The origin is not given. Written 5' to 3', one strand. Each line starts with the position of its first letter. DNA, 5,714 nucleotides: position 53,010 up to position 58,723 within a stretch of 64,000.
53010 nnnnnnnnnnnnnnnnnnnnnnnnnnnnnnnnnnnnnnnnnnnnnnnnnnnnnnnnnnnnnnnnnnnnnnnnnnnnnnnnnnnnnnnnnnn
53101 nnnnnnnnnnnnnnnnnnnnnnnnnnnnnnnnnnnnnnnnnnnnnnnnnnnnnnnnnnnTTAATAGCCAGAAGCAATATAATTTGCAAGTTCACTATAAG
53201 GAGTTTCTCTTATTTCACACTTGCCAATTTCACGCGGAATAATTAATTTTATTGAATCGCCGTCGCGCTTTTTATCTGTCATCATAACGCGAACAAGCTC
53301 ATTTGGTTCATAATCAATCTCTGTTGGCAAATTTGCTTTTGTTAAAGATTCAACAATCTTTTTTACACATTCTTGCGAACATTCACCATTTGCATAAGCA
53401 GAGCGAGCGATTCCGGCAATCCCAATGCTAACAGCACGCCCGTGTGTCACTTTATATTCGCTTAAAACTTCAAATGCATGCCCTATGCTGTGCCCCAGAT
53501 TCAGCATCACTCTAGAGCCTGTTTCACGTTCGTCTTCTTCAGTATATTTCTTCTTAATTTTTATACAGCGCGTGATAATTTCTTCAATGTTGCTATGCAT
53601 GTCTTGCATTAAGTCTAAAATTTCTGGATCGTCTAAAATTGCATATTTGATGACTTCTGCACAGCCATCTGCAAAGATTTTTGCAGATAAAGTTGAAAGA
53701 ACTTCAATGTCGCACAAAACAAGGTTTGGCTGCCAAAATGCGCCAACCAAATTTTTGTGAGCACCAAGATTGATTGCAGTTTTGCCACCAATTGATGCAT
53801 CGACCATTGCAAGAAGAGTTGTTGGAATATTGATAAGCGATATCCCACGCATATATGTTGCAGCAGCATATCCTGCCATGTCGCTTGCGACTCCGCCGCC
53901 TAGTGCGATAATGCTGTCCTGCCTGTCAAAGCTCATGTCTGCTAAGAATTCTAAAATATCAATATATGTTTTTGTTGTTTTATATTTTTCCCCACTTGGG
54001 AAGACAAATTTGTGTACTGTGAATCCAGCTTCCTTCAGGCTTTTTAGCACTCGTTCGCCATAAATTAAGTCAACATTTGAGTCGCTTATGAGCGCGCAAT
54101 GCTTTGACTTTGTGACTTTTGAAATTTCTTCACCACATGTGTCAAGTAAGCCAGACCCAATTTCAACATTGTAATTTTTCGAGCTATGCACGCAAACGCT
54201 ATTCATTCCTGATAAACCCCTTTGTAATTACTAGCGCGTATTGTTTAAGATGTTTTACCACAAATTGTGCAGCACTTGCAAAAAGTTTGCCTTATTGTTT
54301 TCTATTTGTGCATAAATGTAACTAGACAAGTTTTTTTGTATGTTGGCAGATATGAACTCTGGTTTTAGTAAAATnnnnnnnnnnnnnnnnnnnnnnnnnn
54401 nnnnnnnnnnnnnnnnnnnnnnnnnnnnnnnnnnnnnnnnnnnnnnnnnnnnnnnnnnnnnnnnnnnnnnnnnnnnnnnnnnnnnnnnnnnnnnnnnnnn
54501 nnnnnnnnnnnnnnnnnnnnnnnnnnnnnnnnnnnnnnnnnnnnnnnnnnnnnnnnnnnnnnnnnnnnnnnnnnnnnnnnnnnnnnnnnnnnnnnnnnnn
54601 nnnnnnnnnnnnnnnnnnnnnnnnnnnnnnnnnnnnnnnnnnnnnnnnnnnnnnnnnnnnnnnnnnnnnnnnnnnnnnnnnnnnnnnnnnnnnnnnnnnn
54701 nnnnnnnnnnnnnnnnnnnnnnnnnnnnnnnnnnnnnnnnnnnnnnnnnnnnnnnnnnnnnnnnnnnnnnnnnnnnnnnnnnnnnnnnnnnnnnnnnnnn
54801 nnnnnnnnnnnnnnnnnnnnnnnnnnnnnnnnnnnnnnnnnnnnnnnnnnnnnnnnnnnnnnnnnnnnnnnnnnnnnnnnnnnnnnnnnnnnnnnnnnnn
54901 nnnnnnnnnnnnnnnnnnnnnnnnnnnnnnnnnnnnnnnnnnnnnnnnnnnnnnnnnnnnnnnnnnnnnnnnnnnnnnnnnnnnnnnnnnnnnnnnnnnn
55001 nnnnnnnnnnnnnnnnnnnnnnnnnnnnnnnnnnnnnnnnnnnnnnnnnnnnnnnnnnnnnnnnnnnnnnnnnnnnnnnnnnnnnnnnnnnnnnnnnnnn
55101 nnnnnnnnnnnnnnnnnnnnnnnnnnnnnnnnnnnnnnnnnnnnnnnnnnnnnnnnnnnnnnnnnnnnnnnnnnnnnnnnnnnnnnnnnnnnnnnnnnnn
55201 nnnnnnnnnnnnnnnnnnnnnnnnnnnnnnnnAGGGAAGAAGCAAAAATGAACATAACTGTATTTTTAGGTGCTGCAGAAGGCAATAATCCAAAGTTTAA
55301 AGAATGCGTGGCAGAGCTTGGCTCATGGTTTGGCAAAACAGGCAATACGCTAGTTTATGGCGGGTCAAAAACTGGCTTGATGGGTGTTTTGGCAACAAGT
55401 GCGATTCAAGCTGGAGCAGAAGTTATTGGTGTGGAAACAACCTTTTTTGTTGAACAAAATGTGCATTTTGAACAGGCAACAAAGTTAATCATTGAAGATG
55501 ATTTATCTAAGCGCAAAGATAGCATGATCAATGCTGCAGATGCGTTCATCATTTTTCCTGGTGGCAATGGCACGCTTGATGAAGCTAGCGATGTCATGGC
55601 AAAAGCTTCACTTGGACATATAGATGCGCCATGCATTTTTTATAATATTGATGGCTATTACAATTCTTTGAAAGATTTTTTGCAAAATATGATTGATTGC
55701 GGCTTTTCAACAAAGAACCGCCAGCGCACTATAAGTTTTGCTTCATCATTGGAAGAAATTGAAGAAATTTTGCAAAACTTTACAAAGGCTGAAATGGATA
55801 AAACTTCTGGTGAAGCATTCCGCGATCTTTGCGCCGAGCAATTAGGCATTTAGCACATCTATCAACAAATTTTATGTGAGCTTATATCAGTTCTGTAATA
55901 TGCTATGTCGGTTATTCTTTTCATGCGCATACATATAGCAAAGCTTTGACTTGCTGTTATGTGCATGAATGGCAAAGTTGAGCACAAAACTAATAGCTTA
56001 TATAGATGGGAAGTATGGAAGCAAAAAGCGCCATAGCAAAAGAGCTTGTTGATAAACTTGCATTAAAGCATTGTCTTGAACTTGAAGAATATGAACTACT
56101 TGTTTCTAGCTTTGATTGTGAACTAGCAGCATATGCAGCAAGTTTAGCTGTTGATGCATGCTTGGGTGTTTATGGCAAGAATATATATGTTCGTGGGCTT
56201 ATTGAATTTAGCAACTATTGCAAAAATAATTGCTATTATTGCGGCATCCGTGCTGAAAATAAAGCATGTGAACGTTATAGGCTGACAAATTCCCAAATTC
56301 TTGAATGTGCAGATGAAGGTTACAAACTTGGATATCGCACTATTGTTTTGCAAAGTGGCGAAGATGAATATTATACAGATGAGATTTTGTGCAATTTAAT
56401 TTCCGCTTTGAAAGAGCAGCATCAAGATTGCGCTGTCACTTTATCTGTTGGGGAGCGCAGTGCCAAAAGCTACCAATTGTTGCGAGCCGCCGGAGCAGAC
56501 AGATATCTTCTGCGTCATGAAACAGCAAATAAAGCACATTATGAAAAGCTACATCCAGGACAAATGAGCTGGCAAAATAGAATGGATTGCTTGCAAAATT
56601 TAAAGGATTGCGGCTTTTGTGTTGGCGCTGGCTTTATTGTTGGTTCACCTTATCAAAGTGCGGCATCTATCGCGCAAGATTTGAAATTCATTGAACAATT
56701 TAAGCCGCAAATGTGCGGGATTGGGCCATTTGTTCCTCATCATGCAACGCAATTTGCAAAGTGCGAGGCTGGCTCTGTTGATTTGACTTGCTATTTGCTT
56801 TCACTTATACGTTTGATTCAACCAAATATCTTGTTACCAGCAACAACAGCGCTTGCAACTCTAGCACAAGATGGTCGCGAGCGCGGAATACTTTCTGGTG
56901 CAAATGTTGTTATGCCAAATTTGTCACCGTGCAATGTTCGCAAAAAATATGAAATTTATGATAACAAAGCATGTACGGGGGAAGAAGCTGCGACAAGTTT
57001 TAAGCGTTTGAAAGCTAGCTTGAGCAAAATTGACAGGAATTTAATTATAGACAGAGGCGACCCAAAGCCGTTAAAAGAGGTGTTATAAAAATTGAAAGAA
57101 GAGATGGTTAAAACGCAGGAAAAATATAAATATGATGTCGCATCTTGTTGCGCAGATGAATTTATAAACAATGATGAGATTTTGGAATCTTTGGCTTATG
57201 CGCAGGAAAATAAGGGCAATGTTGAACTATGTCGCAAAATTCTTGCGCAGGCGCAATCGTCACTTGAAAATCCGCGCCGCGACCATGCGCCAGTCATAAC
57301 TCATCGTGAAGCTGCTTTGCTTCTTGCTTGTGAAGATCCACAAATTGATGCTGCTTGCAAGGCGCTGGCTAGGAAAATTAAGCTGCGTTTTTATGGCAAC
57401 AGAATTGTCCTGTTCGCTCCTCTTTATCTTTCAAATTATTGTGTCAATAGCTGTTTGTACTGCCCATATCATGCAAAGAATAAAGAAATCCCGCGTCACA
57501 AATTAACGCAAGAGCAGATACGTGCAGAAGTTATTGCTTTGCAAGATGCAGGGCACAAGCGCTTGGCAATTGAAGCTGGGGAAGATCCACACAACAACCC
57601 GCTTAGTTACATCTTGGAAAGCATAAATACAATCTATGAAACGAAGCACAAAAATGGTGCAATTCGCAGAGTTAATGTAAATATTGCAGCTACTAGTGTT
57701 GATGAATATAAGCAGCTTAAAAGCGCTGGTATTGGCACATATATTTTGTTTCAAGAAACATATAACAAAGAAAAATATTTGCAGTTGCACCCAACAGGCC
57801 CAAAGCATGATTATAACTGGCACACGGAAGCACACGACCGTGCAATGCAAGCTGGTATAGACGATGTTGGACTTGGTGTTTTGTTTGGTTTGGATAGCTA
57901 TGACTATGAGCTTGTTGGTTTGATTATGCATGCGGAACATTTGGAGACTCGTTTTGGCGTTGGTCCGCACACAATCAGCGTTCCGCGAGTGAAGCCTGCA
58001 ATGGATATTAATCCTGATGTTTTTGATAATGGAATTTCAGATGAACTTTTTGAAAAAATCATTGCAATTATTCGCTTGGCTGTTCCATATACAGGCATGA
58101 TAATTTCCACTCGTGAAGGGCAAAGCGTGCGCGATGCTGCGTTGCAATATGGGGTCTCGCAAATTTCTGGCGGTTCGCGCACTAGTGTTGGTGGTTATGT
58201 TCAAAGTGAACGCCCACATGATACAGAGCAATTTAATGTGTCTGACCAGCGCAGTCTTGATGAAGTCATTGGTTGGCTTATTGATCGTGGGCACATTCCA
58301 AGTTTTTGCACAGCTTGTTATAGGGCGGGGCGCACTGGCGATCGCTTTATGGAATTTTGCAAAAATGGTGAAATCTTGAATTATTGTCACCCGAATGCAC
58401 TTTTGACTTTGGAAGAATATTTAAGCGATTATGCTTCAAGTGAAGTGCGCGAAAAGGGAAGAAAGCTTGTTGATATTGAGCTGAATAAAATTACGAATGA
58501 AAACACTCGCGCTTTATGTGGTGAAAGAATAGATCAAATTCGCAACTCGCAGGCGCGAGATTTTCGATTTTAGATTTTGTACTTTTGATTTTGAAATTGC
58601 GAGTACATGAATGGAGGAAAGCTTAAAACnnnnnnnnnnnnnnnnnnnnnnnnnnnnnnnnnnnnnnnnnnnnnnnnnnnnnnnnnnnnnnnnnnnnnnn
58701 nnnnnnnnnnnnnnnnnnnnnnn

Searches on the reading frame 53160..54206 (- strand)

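Call 59: search_protein_families(library=pfam, proteins=[window:53160-54206:-], max_evalue=0.001)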
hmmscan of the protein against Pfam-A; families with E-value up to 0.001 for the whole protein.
window:53160-54206:- (348 aa): 4 families
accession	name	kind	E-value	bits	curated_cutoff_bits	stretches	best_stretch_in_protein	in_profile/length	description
PF01761.26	DHQ_synthase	-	5.2e-46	155.5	24.2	1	67-178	2-113/115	3-dehydroquinate synthase N-terminal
PF24621.2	DHQS_C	-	3.7e-36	124.6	27.6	1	181-313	1-143/144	3-dehydroquinate synthase C-terminal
PF13685.12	Fe-ADH_2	-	2.8e-10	40.8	28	1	16-131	2-108/149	Iron-containing alcohol dehydrogenase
PF00465.25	Fe-ADH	-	2.1e-09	37.6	31.3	1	14-131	4-131/168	Iron-containing alcohol dehydrogenase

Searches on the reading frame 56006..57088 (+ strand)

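Call 59: search_protein_families(library=pfam, proteins=[window:56006-57088:+], max_evalue=0.001)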
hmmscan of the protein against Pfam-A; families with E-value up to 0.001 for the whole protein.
window:56006-57088:+ (360 aa): 1 family
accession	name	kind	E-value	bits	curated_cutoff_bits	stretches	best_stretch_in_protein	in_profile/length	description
PF04055.27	Radical_SAM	-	7.9e-17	62.4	29.5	1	66-229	1-166/166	Radical SAM superfamily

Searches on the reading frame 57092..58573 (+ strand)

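Call 59: search_protein_families(library=pfam, proteins=[window:57092-58573:+], max_evalue=0.001)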
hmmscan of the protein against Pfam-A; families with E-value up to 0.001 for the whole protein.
window:57092-58573:+ (493 aa): 2 families
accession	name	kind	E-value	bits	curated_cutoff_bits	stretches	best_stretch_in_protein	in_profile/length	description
PF06968.18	BATS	-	2.7e-15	56.7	22.2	1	296-400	1-86/88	Biotin and Thiamin Synthesis associated domain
PF04055.27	Radical_SAM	-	5.3e-15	56.4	29.5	1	113-267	3-151/166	Radical SAM superfamily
